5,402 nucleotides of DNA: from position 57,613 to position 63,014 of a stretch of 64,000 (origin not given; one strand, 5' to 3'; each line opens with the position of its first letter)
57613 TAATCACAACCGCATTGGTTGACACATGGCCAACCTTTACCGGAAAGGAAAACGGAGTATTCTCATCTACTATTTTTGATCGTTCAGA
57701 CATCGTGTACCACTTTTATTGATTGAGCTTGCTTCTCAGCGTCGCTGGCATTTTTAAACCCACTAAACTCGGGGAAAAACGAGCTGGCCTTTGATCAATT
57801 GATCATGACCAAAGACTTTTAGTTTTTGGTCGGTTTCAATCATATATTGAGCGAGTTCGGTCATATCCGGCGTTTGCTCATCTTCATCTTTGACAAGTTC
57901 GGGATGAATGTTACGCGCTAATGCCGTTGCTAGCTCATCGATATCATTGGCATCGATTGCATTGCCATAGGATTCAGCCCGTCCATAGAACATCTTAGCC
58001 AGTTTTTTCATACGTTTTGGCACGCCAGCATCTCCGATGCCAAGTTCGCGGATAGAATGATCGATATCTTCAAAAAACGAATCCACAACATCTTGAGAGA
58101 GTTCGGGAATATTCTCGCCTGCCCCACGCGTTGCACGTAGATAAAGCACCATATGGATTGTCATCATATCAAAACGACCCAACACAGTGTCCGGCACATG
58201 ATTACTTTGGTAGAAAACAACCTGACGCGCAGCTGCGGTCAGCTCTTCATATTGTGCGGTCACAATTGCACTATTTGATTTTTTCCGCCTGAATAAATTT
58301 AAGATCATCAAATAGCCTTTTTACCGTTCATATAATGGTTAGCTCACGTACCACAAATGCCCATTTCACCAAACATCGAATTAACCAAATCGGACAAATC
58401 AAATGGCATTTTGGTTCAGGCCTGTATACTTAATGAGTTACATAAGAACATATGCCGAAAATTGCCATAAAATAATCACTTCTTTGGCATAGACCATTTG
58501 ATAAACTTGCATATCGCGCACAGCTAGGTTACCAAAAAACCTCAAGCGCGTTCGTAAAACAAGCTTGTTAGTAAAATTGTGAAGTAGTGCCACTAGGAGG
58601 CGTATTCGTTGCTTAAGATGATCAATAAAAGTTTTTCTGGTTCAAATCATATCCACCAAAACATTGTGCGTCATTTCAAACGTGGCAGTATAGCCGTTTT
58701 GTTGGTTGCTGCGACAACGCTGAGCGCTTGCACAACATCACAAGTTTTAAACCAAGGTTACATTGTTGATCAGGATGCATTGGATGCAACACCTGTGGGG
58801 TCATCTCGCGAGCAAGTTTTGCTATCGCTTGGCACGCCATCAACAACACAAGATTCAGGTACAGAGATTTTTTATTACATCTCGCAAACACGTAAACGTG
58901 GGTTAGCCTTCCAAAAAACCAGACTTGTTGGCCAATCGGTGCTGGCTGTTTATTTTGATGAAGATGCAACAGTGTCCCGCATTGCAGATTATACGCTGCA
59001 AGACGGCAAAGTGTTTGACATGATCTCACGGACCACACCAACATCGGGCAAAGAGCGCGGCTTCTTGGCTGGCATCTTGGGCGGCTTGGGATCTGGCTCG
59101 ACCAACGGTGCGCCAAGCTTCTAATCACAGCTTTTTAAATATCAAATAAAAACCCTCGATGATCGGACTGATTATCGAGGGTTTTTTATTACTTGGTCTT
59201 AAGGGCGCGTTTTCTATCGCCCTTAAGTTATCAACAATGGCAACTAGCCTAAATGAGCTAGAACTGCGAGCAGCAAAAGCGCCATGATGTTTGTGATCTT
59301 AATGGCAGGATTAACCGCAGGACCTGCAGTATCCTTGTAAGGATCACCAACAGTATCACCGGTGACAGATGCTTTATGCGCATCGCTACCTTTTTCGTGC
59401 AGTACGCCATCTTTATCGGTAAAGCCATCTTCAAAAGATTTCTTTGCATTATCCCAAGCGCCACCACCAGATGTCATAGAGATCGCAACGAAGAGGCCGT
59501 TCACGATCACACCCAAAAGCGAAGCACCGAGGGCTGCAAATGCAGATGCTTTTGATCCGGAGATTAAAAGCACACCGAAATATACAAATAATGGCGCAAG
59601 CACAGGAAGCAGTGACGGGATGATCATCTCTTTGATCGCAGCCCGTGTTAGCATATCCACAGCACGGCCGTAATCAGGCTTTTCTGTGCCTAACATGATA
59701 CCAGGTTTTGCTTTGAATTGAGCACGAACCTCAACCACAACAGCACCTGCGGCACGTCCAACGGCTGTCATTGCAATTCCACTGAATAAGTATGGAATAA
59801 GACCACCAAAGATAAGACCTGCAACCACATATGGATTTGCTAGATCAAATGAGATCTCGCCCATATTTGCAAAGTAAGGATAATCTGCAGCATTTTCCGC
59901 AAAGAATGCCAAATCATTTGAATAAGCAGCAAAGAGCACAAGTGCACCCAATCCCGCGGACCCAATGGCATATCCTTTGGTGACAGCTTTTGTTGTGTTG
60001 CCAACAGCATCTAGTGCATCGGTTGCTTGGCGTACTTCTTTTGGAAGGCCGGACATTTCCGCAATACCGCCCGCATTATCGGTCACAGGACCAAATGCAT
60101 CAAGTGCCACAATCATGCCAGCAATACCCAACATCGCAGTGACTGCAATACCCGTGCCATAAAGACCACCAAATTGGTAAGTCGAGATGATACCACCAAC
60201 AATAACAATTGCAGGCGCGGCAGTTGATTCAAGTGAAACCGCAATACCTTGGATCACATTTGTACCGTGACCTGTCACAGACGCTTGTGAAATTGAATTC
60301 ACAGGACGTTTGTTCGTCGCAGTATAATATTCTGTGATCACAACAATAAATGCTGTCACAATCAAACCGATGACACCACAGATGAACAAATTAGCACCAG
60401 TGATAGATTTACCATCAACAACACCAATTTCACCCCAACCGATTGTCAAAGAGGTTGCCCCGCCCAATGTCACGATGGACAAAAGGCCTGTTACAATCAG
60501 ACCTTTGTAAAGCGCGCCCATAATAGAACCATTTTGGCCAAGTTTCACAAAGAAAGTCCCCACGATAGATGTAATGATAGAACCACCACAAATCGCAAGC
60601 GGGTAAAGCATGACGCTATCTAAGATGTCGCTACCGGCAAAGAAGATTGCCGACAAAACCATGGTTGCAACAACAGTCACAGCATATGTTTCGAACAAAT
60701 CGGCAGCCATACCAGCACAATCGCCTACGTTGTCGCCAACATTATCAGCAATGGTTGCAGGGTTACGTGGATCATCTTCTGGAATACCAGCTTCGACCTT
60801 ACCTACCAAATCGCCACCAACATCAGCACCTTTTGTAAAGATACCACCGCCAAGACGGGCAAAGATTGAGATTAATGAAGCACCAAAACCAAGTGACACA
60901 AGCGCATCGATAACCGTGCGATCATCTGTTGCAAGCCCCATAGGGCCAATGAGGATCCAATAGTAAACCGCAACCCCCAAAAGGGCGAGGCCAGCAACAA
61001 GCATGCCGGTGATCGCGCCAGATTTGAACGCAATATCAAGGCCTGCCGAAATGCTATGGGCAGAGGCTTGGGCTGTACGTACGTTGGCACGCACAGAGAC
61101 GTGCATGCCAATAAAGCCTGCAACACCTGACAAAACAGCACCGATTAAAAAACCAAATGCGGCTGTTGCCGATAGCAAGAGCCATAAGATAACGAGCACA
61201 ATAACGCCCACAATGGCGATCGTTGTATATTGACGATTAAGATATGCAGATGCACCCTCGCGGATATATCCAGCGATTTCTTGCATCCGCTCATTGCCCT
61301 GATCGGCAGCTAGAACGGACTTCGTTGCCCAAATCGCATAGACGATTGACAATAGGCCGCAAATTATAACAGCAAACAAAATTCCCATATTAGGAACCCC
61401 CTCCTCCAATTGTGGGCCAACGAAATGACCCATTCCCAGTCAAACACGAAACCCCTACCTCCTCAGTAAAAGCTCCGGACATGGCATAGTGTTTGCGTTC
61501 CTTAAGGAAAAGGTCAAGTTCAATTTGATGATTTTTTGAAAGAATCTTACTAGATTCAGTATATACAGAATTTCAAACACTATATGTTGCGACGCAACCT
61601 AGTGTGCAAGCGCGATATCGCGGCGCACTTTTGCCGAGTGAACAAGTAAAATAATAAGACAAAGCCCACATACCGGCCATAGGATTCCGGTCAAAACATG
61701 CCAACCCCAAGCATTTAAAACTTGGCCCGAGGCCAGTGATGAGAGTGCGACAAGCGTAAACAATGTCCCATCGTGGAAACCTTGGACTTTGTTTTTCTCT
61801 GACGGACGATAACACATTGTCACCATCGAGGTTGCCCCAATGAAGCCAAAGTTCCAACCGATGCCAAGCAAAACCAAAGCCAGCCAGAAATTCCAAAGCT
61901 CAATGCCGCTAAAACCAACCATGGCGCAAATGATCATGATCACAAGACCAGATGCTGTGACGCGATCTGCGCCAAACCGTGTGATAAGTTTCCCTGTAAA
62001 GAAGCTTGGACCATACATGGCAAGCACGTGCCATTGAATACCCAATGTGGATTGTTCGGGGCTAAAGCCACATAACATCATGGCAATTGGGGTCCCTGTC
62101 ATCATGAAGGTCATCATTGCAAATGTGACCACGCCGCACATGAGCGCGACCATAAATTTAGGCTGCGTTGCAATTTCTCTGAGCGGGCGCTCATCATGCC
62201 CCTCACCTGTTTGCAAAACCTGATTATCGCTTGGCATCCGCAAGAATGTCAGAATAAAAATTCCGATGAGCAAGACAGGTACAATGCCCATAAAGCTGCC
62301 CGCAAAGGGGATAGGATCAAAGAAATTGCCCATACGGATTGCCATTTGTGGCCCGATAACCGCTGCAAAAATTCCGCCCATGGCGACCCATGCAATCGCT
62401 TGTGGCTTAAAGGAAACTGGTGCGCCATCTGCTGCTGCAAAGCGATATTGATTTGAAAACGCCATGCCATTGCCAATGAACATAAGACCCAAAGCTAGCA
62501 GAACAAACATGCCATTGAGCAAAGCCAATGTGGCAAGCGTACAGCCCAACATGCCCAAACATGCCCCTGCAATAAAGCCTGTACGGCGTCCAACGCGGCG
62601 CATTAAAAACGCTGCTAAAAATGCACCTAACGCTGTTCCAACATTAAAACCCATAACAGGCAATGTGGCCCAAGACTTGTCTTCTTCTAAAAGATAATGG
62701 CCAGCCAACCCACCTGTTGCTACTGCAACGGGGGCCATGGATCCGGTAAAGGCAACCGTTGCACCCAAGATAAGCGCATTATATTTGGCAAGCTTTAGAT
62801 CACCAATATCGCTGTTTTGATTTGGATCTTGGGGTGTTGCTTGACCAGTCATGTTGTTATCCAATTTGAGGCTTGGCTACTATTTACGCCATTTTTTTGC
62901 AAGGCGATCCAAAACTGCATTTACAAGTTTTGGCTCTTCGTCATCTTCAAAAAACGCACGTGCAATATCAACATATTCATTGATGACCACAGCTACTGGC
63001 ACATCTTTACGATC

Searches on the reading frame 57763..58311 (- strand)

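Call 46: search_protein_families(library=pfam, proteins=[window:57763-58311:-])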
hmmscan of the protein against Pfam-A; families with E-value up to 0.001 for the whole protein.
window:57763-58311:- (182 aa): 1 family
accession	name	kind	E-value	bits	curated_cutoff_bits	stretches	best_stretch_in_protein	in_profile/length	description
PF03981.17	Ubiq_cyt_C_chap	-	1.4e-34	119.7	21.5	1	38-179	4-140/140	Ubiquinol-cytochrome C chaperone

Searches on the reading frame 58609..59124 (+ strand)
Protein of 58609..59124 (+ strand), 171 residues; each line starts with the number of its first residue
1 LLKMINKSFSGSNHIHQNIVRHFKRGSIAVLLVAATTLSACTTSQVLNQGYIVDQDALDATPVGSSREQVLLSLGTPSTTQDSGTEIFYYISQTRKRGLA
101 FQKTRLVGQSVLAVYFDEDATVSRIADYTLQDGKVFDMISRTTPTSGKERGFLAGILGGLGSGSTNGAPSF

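Call 54: find_encoding_contigs(protein=window:58609-59124:+, flank=6000, max_places=4)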
Protein window:58609-59124:+ (171 aa): 2 contigs read that carry it; 2 places shown.
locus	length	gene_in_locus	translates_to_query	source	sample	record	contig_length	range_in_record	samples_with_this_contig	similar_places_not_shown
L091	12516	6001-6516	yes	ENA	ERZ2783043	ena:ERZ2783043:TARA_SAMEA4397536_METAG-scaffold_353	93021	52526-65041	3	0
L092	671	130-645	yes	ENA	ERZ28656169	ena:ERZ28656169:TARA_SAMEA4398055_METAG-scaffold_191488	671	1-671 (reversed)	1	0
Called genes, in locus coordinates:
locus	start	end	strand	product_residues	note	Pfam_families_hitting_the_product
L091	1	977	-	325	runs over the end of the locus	PF04116:FA_hydroxylase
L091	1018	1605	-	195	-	PF00376:MerR, PF13411:MerR_1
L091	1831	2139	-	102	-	PF00216:Bac_DNA_binding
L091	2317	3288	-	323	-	PF08392:FAE1_CUT1_RppA (faint), PF00108:Thiolase_N (weak), PF08545:ACP_syn_III, PF08541:ACP_syn_III_C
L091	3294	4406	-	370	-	PF02504:FA_synthesis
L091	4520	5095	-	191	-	PF02620:YceD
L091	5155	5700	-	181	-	PF03981:Ubiq_cyt_C_chap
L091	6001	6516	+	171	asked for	PF04355:BamE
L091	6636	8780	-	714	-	PF03030:H_PPase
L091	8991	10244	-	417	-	PF07690:MFS_1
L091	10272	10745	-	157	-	PF01029:NusB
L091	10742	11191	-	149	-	PF00885:DMRL_synthase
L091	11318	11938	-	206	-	PF00677:Lum_binding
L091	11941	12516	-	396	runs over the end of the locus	PF00383:dCMP_cyt_deam_1, PF14437:MafB19-deam, PF01872:RibD_C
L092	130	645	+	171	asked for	PF04355:BamE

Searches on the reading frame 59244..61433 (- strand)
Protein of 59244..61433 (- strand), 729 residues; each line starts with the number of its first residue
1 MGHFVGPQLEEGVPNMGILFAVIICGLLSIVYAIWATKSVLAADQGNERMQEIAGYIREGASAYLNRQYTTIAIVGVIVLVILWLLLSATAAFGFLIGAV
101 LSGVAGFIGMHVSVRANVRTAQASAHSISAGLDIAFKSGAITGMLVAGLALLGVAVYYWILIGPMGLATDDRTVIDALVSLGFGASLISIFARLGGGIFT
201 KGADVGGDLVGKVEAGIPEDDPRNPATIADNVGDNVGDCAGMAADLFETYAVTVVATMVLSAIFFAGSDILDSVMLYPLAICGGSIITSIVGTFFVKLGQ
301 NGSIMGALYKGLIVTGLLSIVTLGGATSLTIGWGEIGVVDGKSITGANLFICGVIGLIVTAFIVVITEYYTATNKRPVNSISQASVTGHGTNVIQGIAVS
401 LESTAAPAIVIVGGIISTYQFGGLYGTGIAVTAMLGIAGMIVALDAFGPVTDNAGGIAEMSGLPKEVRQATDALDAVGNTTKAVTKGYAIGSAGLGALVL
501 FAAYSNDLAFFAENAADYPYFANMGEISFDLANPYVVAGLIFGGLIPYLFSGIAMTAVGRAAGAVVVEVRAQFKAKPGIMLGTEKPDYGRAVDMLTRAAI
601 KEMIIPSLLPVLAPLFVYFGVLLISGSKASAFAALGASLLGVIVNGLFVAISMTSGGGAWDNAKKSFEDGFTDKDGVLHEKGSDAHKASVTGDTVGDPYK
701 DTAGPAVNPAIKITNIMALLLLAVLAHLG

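Call 31: find_encoding_contigs(protein=window:59244-61433:-, flank=10000, max_places=3)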
Protein window:59244-61433:- (729 aa): no gene with exactly this product is on record in the collection.

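Call 46: search_protein_families(library=pfam, proteins=[window:59244-61433:-])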
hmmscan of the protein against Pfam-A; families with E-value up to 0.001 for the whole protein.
window:59244-61433:- (729 aa): 1 family
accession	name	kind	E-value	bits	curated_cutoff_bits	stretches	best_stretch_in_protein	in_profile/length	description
PF03030.21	H_PPase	-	5.9e-251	835.1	29.7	1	27-721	1-645/645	Inorganic H+ pyrophosphatase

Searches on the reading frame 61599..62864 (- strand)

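Call 46: search_protein_families(library=pfam, proteins=[window:61599-62864:-])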
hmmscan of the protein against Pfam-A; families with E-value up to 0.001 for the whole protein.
window:61599-62864:- (421 aa): 1 family
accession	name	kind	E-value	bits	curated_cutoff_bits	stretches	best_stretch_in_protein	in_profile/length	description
PF07690.21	MFS_1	-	6.6e-22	78.3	33.4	2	35-273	6-241/347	Major Facilitator Superfamily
